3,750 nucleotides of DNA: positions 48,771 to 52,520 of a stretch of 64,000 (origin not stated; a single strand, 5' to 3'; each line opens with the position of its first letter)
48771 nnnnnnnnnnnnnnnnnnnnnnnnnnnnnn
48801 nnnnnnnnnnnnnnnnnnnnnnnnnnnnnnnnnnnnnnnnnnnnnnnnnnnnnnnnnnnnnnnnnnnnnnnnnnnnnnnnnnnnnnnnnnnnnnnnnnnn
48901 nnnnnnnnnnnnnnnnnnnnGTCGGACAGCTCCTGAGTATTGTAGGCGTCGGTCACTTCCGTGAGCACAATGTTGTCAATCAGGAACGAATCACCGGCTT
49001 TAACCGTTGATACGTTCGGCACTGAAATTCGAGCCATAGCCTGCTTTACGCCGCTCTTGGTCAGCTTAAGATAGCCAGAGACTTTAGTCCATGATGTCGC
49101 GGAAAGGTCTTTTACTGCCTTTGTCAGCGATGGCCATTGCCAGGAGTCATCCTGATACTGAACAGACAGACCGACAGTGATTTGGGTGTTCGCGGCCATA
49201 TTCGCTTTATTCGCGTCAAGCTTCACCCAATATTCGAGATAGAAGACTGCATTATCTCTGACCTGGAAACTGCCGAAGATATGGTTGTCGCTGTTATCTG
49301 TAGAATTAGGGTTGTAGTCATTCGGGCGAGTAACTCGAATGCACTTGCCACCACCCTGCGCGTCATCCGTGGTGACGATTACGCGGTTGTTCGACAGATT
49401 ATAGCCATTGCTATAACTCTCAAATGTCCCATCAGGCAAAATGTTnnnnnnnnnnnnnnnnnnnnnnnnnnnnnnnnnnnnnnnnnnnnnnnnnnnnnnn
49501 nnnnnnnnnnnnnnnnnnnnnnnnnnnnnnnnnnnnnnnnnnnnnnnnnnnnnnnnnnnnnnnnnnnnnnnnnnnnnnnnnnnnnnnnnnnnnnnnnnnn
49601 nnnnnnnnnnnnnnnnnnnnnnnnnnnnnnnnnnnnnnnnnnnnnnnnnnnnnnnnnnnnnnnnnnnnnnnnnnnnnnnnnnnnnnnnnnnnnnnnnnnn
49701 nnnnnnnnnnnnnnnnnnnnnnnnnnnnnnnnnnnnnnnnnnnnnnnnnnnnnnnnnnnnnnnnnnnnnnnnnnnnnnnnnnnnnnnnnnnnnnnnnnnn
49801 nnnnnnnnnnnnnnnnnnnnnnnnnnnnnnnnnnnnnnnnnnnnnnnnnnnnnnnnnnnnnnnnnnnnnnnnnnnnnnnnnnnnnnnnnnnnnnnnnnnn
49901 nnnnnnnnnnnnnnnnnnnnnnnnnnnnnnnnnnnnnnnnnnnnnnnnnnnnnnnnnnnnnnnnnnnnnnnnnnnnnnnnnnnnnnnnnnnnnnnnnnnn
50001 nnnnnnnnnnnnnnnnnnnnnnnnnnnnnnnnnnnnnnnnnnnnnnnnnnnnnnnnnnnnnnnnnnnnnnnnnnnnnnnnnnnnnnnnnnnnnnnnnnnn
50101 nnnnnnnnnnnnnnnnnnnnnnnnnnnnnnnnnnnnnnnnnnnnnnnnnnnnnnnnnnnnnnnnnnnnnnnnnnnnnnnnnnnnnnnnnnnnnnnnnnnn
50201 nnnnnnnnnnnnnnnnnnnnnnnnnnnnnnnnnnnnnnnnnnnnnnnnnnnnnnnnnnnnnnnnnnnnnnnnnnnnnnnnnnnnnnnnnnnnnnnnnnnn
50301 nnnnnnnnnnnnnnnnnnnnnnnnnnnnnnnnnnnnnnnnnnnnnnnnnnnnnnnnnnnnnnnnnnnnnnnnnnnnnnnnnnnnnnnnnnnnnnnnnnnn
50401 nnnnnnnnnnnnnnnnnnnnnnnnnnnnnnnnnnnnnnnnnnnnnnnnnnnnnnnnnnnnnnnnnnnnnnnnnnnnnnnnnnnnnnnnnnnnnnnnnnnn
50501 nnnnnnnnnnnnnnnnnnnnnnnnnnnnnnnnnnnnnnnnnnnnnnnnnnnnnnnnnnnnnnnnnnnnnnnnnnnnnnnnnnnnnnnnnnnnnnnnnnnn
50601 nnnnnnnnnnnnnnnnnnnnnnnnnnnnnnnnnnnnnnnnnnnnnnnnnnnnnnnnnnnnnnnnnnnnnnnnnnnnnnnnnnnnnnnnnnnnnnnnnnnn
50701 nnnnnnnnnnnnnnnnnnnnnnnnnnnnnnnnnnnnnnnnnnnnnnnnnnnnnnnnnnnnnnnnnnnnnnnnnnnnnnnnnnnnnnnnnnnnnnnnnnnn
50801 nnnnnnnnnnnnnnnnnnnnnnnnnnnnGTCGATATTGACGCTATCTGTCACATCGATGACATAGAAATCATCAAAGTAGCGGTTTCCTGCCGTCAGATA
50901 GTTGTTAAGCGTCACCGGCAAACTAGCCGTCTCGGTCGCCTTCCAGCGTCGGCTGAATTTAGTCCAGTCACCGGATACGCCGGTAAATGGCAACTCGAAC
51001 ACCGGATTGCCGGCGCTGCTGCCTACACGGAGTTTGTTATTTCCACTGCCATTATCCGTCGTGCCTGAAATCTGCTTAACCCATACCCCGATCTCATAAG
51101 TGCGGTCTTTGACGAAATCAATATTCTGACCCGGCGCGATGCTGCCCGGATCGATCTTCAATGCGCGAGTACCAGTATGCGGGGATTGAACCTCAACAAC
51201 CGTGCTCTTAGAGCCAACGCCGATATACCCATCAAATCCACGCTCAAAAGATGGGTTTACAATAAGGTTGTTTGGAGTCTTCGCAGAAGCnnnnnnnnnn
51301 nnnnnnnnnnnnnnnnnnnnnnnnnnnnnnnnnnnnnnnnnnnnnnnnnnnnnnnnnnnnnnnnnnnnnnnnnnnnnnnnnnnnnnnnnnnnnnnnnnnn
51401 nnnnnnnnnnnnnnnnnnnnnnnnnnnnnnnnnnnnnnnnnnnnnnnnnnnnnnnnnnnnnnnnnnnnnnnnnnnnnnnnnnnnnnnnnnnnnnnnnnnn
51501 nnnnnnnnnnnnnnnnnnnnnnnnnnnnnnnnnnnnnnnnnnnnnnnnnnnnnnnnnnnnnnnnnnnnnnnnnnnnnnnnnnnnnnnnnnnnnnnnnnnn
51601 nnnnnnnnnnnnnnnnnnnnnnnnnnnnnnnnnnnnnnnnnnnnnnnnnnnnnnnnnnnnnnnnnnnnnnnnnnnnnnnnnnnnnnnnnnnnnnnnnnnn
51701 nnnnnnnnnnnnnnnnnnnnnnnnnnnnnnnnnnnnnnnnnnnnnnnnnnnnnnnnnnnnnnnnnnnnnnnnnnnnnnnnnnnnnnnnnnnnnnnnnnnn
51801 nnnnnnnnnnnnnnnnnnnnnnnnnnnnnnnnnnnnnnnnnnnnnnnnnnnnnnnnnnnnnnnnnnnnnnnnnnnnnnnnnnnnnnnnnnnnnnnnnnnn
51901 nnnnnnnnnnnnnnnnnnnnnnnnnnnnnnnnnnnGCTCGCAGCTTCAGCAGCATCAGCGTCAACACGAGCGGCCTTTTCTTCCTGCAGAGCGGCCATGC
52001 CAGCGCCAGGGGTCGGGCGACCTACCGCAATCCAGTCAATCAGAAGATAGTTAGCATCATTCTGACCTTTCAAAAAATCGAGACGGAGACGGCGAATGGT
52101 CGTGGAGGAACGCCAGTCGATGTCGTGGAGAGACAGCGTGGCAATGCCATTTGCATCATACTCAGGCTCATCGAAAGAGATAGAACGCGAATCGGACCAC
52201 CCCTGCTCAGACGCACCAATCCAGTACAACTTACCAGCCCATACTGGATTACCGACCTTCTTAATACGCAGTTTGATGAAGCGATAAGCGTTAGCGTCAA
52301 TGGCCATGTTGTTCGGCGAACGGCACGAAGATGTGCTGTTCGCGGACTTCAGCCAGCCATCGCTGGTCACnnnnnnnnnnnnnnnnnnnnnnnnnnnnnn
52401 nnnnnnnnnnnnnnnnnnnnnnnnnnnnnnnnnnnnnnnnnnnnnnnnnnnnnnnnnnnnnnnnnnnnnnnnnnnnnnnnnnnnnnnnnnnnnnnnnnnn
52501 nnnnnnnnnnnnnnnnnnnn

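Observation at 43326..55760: A 4144-aa lambda-J-like central fibre carrying a ~3000-aa modular repeat insertion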

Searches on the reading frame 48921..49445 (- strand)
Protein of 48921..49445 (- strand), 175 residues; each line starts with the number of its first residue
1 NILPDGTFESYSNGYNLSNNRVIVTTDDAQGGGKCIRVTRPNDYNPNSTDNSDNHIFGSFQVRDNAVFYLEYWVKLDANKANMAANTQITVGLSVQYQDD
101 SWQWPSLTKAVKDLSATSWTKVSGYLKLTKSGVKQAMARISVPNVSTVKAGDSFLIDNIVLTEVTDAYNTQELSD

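Call 42: search_protein_families(library=pfam, proteins=[window:48921-49445:-], max_evalue=1)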
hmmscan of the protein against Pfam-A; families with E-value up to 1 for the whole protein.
seq(175 aa): 1 family
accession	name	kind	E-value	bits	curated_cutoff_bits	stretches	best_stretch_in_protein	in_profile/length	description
PF02018.23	CBM_4_9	-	0.0058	17.4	25.9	1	1-136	2-125/136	Carbohydrate binding domain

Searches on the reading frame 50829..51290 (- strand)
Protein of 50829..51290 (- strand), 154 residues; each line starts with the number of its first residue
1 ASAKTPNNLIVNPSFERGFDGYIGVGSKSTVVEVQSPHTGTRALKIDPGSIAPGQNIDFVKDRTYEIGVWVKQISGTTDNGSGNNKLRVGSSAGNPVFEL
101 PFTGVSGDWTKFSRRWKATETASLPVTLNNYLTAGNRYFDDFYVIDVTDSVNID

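Call 42: search_protein_families(library=pfam, proteins=[window:50829-51290:-], max_evalue=1)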
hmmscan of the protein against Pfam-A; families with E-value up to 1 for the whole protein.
seq(154 aa): 2 families
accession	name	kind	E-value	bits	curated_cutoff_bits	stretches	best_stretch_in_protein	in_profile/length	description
PF02018.23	CBM_4_9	-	2e-10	41.6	25.9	1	7-122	1-122/136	Carbohydrate binding domain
PF11506.14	DUF3217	-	0.19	12.1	26.4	1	113-150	13-49/104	Protein of unknown function (DUF3217)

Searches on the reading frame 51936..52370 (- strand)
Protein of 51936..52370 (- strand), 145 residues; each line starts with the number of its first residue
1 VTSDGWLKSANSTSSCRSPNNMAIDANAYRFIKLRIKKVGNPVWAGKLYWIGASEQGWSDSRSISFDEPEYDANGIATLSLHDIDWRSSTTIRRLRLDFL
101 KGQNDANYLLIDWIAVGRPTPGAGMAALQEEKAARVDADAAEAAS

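Call 42: search_protein_families(library=pfam, proteins=[window:51936-52370:-], max_evalue=1)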
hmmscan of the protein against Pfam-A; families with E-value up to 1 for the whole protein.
seq(145 aa): 0 families
